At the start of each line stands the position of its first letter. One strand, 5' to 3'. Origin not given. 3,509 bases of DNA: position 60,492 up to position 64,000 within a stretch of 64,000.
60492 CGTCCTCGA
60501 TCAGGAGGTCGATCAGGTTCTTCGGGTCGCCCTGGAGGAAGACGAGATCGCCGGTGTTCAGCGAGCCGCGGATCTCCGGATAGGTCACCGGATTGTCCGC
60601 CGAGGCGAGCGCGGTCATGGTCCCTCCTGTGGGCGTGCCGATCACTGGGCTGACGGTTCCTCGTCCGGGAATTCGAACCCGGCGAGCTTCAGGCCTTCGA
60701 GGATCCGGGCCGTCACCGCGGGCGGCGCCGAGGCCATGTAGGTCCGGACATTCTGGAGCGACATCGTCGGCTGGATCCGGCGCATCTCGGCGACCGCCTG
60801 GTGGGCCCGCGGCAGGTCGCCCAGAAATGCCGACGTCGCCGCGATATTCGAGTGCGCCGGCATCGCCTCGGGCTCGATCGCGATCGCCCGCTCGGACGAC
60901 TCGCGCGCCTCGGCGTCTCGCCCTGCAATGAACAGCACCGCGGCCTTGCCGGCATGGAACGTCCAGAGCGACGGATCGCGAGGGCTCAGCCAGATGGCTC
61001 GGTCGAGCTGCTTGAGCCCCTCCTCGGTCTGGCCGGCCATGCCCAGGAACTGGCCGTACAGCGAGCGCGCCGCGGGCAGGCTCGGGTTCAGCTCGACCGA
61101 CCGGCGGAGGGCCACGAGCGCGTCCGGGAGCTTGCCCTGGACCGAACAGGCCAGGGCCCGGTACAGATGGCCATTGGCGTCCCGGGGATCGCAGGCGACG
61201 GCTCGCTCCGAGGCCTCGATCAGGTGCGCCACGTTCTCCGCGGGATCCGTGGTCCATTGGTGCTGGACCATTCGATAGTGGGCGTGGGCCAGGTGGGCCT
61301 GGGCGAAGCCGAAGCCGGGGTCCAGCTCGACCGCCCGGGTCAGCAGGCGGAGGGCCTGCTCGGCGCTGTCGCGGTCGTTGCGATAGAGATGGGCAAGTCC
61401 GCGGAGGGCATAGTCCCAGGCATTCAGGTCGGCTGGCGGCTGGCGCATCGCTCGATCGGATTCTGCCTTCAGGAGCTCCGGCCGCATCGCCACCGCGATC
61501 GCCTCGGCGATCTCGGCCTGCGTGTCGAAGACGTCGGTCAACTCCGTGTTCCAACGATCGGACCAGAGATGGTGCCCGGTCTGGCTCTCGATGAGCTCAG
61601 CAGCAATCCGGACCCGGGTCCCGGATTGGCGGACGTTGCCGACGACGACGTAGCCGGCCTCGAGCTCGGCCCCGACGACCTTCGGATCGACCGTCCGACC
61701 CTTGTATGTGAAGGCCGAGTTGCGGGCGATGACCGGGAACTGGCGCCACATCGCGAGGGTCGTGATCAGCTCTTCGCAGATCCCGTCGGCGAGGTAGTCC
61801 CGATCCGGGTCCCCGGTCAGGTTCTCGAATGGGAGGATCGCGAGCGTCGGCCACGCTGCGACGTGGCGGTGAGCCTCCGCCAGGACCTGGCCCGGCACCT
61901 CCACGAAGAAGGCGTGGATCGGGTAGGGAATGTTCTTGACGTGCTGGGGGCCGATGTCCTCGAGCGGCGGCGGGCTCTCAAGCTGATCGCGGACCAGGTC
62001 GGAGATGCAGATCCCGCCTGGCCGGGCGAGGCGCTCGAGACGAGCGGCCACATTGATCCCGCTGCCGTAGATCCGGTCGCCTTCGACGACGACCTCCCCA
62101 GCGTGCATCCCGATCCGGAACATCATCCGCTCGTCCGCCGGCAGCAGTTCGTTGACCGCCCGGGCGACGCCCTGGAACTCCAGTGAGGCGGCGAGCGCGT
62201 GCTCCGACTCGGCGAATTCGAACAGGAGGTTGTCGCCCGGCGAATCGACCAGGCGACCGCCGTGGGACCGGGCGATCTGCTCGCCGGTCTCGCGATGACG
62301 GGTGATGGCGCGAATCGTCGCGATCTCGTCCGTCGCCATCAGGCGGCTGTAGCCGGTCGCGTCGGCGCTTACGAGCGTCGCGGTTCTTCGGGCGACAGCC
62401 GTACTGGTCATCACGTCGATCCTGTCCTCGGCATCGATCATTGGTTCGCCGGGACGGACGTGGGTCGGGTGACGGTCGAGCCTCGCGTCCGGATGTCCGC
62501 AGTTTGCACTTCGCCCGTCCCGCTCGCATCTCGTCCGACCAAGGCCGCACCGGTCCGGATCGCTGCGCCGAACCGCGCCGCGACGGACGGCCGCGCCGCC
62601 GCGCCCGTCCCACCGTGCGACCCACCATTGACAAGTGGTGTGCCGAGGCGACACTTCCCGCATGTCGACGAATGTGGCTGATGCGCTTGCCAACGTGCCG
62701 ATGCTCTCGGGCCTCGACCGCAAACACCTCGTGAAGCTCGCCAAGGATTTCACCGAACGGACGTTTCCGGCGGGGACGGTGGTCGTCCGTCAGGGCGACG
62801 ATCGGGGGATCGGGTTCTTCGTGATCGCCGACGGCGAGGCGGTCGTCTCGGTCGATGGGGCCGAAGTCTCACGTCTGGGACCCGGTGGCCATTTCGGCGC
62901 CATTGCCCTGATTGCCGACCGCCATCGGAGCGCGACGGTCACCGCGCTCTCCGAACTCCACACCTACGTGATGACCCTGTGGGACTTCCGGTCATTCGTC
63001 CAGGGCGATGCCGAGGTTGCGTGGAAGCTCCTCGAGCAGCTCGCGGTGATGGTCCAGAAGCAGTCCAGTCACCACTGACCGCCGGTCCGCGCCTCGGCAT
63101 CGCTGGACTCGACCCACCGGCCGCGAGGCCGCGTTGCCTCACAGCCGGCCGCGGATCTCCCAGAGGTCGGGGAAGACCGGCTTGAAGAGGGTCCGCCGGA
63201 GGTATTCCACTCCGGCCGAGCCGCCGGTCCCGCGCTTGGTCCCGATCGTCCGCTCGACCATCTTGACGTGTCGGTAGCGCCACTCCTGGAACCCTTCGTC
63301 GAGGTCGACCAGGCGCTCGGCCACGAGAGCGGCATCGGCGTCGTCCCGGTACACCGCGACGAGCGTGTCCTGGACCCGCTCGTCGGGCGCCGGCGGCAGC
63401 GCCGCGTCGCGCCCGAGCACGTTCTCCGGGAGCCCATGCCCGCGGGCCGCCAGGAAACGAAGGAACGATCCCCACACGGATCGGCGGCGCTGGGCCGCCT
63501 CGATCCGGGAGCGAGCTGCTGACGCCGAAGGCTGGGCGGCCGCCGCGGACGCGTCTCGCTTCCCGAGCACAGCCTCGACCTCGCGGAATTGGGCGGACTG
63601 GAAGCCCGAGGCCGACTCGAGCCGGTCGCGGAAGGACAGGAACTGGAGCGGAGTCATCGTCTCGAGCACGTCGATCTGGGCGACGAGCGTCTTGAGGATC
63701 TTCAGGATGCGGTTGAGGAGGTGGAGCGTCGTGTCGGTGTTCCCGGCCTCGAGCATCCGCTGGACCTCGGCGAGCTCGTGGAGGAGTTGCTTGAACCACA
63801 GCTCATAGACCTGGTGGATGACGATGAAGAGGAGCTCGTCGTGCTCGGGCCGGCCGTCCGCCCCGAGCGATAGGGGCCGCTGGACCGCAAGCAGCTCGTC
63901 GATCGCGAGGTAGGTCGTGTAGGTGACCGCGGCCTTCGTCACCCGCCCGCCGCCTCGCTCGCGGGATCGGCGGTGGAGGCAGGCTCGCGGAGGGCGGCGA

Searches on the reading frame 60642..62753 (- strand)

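Call 30: search_protein_families(library=pfam, proteins=[window:60642-62753:-], max_evalue=0.001)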
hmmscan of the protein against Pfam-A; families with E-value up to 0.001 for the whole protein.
window:60642-62753:- (703 aa): 8 families
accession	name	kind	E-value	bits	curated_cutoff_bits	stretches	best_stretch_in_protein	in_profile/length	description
PF13431.12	TPR_17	-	8.3e-12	44.8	24.4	0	516-546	3-33/34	Tetratricopeptide repeat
PF13414.12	TPR_11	-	4.3e-11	42.7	26.8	0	539-567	7-35/42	TPR repeat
PF07719.23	TPR_2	-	6.1e-11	42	27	0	526-558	1-33/34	Tetratricopeptide repeat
PF14559.12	TPR_19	-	7.4e-10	39.5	25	0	539-599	4-64/68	Tetratricopeptide repeat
PF13428.12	TPR_14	-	2.9e-08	34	23.5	0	527-568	2-43/44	Tetratricopeptide repeat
PF00515.34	TPR_1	-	3e-08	33.6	27.8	0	526-558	1-33/34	Tetratricopeptide repeat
PF00211.25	Guanylate_cyc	-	3.9e-05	23.8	21.9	1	126-259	10-156/183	Adenylate and Guanylate cyclase catalytic domain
PF23914.1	TPR_CcmH_CycH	-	0.00038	20.8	42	0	494-598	18-125/158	Cytochrome c-type biogenesis protein H TPR domain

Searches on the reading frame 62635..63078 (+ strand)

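Call 30: search_protein_families(library=pfam, proteins=[window:62635-63078:+], max_evalue=0.001)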
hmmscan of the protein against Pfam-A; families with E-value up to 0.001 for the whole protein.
window:62635-63078:+ (147 aa): 1 family
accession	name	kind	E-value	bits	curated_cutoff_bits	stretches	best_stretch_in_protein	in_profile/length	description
PF00027.35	cNMP_binding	-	1.1e-15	57.7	27.5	1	42-123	2-87/89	Cyclic nucleotide-binding domain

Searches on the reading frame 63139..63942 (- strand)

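Call 30: search_protein_families(library=pfam, proteins=[window:63139-63942:-], max_evalue=0.001)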
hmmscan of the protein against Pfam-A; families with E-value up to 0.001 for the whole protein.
window:63139-63942:- (267 aa): 1 family
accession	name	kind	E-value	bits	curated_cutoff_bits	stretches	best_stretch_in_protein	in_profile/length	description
PF03301.18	Trp_dioxygenase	-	5.2e-67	227.1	34.9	2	3-132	12-145/346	Tryptophan 2,3-dioxygenase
